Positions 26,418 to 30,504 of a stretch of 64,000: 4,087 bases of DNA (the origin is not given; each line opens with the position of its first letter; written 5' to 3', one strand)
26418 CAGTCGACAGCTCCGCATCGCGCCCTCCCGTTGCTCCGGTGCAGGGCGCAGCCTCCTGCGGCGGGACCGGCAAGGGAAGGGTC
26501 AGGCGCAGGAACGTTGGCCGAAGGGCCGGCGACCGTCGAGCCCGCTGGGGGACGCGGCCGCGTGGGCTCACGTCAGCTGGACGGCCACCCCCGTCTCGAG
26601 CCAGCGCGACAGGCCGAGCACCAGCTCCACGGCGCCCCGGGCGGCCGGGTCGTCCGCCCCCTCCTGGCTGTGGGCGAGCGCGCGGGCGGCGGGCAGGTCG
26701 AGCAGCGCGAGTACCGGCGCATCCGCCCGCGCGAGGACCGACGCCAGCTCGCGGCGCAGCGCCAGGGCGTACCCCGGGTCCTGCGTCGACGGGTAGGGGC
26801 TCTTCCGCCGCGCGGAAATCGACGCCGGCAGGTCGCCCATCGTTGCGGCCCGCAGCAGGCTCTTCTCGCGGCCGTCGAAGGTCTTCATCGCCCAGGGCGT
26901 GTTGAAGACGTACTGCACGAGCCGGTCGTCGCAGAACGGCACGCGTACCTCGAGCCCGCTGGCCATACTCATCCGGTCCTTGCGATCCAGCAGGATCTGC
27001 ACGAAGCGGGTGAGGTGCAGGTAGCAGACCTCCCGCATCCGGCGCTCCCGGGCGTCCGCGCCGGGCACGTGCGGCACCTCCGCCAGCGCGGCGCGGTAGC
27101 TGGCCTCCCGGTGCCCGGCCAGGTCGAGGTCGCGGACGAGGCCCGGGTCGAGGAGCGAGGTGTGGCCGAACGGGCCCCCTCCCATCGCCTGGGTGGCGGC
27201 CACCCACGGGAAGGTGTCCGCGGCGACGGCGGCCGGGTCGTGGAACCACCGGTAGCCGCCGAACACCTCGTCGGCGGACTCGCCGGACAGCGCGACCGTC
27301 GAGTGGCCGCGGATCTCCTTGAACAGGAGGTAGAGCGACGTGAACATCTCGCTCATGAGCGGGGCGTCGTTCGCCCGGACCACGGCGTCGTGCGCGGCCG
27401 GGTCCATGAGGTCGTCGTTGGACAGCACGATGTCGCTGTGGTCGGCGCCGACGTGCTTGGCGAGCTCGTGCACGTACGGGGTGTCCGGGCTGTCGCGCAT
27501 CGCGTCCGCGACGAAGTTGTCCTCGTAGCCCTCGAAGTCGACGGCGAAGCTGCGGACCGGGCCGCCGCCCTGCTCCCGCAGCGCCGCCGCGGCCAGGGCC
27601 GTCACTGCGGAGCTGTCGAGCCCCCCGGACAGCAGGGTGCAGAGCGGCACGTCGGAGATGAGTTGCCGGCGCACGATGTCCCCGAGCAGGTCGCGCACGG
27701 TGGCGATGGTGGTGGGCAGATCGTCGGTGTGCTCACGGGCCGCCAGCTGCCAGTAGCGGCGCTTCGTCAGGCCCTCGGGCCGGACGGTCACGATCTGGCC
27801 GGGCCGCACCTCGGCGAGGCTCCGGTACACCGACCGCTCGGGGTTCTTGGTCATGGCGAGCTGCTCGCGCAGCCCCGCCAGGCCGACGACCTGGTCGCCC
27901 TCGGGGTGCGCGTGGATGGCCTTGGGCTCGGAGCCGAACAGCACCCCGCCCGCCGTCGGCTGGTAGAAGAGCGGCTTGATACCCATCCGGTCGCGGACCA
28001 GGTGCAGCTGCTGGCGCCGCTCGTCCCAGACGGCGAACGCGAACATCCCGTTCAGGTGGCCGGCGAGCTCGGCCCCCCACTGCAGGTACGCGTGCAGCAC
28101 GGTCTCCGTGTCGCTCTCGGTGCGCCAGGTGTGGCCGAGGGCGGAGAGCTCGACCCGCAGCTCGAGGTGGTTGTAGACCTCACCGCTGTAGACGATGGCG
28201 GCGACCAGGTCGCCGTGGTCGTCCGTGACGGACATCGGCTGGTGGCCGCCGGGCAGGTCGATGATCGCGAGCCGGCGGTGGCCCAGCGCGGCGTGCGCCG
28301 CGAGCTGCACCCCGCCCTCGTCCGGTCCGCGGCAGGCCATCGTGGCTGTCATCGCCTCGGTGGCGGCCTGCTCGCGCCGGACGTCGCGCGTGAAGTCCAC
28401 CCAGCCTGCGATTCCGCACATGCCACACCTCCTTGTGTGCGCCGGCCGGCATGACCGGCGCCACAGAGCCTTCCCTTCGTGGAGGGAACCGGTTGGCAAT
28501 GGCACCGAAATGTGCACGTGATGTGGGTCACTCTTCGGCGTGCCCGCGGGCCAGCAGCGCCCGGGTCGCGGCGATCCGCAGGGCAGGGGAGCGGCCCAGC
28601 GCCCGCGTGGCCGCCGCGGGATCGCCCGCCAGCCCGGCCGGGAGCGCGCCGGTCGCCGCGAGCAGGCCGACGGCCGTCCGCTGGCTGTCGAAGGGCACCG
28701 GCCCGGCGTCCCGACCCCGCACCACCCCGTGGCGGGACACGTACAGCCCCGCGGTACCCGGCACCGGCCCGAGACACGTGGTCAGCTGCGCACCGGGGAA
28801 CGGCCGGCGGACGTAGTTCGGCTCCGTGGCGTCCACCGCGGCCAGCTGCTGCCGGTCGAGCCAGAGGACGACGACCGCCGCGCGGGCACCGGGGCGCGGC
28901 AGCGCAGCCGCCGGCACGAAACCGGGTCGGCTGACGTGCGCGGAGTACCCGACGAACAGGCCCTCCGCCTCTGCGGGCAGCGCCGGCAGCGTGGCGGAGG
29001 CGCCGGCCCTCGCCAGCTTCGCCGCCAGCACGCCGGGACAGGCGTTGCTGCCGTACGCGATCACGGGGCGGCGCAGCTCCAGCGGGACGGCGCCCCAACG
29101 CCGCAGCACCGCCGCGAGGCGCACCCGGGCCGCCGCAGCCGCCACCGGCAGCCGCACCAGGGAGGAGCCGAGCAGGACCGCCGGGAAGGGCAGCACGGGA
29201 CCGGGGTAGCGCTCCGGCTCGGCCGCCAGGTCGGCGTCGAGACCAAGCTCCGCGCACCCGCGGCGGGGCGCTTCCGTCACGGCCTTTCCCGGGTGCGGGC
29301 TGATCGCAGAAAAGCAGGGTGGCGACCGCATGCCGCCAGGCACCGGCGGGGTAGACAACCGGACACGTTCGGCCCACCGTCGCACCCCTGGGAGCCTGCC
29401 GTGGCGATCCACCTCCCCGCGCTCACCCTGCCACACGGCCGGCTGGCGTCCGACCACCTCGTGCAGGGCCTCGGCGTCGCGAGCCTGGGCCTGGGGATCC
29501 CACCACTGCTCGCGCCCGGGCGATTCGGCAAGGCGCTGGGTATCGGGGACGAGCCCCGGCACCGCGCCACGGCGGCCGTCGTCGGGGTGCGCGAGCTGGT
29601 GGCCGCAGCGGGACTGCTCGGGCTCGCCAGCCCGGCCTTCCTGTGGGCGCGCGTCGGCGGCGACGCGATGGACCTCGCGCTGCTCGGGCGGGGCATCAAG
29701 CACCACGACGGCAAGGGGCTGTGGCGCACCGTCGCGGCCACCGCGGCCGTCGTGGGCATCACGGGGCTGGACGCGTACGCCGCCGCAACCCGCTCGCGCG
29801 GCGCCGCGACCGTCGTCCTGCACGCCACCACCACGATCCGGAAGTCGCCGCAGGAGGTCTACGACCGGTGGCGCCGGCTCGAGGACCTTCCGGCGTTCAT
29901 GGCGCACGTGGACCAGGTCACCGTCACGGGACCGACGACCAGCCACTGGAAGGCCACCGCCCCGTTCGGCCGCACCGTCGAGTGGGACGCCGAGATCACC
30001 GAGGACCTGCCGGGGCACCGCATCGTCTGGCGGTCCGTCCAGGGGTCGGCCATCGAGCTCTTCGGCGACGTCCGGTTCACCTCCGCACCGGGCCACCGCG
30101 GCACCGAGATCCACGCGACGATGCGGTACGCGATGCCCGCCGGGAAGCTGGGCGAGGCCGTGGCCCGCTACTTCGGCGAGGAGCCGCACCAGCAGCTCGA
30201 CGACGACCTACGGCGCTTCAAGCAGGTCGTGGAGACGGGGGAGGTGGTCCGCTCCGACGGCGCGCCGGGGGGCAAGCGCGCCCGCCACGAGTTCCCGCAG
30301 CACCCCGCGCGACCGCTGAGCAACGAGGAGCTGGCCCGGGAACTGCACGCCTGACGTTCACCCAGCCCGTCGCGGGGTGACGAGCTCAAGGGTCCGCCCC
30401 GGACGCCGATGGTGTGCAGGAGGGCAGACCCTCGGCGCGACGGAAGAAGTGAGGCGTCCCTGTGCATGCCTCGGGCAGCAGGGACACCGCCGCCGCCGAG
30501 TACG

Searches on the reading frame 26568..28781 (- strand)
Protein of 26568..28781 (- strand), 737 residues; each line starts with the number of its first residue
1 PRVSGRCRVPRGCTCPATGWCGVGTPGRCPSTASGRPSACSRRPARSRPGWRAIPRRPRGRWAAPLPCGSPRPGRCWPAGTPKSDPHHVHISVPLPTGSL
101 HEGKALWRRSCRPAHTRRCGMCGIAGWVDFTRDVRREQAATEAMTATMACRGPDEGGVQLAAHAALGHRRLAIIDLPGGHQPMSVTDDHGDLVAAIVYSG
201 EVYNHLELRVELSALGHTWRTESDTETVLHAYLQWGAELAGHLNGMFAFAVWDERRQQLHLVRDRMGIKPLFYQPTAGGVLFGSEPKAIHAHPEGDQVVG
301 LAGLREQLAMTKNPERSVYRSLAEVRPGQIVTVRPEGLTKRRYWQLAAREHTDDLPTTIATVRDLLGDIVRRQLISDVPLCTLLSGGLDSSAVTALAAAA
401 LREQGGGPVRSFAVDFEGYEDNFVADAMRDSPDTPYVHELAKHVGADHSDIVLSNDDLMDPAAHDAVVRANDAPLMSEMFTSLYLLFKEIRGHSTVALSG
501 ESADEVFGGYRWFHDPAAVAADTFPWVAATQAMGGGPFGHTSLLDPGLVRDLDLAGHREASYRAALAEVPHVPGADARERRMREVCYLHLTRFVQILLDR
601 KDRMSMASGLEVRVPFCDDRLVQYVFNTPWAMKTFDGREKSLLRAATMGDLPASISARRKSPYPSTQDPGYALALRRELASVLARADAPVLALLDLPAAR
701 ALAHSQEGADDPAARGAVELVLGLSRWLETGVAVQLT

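Call 54: search_protein_families(library=pfam, proteins=[window:26568-28781:-], max_evalue=0.00001)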
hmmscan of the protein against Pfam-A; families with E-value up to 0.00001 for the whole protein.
window:26568-28781:- (737 aa): 3 families
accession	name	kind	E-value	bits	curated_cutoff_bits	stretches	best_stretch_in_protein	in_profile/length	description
PF00733.27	Asn_synthase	-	3.8e-90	303.5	21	1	362-729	2-354/354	Asparagine synthase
PF13537.11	GATase_7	-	6.3e-43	146.1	25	1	168-290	1-122/123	Glutamine amidotransferase domain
PF13522.11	GATase_6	-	1.3e-40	138.9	27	1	153-285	1-130/130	Glutamine amidotransferase domain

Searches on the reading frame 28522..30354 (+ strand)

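Call 54: search_protein_families(library=pfam, proteins=[window:28522-30354:+], max_evalue=0.00001)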
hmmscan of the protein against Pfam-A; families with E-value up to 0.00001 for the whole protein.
window:28522-30354:+ (610 aa): 2 families
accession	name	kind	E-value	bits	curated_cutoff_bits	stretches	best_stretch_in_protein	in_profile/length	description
PF03364.25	Polyketide_cyc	-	5.1e-13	49.8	23.4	1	441-563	3-125/126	Polyketide cyclase / dehydrase and lipid transport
PF10604.15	Polyketide_cyc2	-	7.5e-08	33.2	27.4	1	433-571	4-142/142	Polyketide cyclase / dehydrase and lipid transport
